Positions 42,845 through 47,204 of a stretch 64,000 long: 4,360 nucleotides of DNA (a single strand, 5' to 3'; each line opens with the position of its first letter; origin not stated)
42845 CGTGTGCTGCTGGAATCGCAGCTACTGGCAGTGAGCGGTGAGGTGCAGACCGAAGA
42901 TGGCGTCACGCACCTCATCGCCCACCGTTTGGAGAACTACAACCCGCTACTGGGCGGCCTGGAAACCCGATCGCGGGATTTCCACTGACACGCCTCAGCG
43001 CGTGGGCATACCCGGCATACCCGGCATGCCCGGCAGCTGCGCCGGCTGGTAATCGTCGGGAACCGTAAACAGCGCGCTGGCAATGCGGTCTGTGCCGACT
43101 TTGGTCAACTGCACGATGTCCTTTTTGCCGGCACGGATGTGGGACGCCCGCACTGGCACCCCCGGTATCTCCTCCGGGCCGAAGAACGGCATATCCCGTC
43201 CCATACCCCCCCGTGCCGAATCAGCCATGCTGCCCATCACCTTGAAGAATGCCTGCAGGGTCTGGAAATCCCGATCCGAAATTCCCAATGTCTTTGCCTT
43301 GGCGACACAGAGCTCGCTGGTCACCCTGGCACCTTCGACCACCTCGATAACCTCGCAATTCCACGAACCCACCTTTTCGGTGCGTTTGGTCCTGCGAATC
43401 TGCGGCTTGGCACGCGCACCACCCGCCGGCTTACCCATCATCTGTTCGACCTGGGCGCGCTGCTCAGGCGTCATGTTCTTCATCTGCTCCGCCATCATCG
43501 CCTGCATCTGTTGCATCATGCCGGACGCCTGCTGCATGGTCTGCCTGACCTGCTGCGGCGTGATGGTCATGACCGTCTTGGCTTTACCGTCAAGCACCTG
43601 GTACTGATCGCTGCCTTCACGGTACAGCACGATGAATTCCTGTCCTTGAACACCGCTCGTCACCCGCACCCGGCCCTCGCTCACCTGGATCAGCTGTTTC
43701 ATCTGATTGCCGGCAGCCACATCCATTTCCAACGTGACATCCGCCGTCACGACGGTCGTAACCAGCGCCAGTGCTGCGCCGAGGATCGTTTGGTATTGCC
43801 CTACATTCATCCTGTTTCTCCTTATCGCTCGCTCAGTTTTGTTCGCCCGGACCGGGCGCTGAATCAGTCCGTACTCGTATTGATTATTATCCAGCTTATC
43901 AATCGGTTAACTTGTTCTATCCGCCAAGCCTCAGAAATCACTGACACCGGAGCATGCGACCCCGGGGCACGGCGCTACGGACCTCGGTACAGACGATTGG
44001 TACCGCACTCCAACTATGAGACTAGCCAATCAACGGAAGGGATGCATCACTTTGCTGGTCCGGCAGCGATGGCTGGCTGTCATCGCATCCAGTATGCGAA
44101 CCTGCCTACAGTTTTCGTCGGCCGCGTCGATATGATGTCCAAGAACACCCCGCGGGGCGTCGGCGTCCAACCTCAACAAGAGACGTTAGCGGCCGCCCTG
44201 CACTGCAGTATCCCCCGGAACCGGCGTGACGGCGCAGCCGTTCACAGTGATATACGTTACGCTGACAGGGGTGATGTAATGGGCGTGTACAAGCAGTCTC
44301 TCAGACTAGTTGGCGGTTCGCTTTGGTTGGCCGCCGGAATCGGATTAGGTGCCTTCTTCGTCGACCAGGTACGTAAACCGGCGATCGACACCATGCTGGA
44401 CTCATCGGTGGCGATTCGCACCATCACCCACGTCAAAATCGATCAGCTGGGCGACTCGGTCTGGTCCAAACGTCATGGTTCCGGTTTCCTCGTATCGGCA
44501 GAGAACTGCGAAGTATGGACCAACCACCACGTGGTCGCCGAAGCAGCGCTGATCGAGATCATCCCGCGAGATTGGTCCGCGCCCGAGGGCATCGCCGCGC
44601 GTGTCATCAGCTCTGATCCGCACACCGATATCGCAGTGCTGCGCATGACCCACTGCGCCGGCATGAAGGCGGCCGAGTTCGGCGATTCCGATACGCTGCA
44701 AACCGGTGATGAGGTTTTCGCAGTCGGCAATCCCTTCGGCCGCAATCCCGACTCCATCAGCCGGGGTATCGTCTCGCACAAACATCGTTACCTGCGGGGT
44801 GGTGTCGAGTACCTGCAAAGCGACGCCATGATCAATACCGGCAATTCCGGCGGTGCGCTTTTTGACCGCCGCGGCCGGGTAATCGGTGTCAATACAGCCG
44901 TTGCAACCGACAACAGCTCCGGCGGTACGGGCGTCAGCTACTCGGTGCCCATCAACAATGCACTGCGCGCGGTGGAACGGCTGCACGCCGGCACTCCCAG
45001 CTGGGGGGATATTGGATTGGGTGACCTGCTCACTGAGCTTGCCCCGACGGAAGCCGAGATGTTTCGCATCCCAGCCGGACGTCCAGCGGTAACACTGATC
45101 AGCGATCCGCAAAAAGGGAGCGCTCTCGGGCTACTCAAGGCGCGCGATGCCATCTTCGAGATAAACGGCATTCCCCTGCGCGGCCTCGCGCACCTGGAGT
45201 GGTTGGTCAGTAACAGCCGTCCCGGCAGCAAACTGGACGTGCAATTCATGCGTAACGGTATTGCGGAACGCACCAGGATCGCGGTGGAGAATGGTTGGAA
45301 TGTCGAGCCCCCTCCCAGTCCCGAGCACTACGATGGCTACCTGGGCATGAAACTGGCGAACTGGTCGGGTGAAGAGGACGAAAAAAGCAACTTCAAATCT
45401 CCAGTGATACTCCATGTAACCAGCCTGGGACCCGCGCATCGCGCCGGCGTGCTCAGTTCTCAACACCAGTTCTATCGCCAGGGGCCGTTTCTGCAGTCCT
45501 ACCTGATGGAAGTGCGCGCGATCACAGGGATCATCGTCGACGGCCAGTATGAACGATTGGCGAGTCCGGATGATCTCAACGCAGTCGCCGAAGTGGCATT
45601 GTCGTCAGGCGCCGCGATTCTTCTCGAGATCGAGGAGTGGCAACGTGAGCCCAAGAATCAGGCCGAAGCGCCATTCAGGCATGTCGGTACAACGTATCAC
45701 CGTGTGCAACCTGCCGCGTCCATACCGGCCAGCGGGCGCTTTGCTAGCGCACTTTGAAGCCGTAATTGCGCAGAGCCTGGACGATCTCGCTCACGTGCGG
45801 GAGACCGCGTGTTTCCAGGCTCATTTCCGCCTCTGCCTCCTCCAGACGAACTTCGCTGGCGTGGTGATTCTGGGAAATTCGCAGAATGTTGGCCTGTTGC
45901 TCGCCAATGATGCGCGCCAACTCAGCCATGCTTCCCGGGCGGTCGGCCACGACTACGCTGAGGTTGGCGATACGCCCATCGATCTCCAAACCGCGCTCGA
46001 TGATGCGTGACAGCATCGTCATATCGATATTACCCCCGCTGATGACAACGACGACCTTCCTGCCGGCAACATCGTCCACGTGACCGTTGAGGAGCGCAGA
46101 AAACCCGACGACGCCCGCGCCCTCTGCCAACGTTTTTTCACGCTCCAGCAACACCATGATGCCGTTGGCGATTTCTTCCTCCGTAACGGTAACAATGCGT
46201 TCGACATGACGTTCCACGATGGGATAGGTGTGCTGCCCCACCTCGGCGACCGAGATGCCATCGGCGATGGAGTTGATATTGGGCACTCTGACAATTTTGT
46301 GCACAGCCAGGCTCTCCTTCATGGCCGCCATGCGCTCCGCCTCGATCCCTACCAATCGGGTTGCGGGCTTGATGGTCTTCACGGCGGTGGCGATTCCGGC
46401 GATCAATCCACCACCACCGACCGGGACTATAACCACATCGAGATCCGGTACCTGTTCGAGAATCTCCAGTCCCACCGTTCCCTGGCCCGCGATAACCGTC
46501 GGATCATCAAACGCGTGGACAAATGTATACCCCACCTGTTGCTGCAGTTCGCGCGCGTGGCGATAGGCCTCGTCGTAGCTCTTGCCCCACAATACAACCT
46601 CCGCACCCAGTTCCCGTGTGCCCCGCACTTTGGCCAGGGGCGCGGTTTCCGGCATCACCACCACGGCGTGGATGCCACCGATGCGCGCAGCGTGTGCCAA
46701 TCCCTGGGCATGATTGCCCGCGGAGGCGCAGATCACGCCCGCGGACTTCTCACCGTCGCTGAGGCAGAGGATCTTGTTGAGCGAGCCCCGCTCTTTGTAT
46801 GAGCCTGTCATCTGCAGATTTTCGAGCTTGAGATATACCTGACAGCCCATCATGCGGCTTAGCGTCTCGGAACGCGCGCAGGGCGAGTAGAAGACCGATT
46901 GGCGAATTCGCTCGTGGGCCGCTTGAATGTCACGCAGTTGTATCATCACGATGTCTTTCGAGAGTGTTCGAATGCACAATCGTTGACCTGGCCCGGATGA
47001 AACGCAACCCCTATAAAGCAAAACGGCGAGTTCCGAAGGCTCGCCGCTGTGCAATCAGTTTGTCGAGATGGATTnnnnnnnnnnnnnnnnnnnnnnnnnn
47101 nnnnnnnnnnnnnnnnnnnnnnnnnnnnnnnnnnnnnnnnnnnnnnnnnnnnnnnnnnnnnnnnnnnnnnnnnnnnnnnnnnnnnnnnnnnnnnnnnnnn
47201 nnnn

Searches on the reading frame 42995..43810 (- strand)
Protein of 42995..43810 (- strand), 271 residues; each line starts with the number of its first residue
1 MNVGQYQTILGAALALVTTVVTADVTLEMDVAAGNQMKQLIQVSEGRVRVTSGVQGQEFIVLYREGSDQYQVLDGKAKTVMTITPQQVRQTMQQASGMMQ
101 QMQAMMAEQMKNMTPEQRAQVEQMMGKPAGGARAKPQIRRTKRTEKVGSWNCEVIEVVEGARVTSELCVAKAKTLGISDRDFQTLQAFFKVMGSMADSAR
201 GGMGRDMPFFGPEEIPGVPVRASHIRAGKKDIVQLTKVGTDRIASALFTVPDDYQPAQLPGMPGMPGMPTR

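Call 13: search_protein_families(library=pfam, max_evalue=0.00001, proteins=[window:42995-43810:-])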
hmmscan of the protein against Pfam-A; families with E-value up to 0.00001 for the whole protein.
window:42995-43810:- (271 aa): 1 family
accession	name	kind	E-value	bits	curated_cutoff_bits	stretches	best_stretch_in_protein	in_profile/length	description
PF14371.13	DUF4412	-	7.9e-06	26.2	21.6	0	78-254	28-191/191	Domain of unknown function (DUF4412)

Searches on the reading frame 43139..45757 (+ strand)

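Call 13: search_protein_families(library=pfam, max_evalue=0.00001, proteins=[window:43139-45757:+])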
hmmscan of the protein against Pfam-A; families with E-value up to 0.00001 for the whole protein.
window:43139-45757:+ (872 aa): 3 families
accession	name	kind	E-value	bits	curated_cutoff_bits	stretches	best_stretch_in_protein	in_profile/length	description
PF13365.12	Trypsin_2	-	1.1e-26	94.7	27.6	1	447-584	1-144/144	Trypsin-like peptidase domain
PF00089.32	Trypsin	-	8.1e-09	36.1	20.6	1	448-601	28-211/220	Trypsin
PF13180.12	PDZ_2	-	2.2e-07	31.5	27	1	664-714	29-78/80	PDZ domain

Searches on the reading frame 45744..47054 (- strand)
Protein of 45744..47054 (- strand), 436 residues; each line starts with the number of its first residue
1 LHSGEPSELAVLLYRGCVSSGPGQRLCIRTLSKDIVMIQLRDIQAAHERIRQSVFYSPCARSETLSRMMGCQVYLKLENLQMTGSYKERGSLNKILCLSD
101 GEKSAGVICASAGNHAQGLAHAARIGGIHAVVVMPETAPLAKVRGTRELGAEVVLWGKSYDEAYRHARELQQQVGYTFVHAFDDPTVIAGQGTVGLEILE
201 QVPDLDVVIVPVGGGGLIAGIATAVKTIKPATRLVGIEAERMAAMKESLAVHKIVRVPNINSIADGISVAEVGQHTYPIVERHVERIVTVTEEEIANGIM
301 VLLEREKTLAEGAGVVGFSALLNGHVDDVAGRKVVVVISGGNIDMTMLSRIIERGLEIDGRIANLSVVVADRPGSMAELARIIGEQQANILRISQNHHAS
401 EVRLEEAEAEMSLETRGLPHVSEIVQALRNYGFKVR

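Call 13: search_protein_families(library=pfam, max_evalue=0.00001, proteins=[window:45744-47054:-])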
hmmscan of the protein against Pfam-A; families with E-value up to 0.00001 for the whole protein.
window:45744-47054:- (436 aa): 3 families
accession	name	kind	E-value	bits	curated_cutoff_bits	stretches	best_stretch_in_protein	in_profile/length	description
PF00291.31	PALP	-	6.4e-81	272.3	35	1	51-340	2-295/295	Pyridoxal-phosphate dependent enzyme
PF01842.31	ACT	-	1.5e-07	31.5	27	1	365-430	3-63/66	ACT domain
PF13291.12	ACT_4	-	8e-07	30.1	27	1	363-430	7-71/80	ACT domain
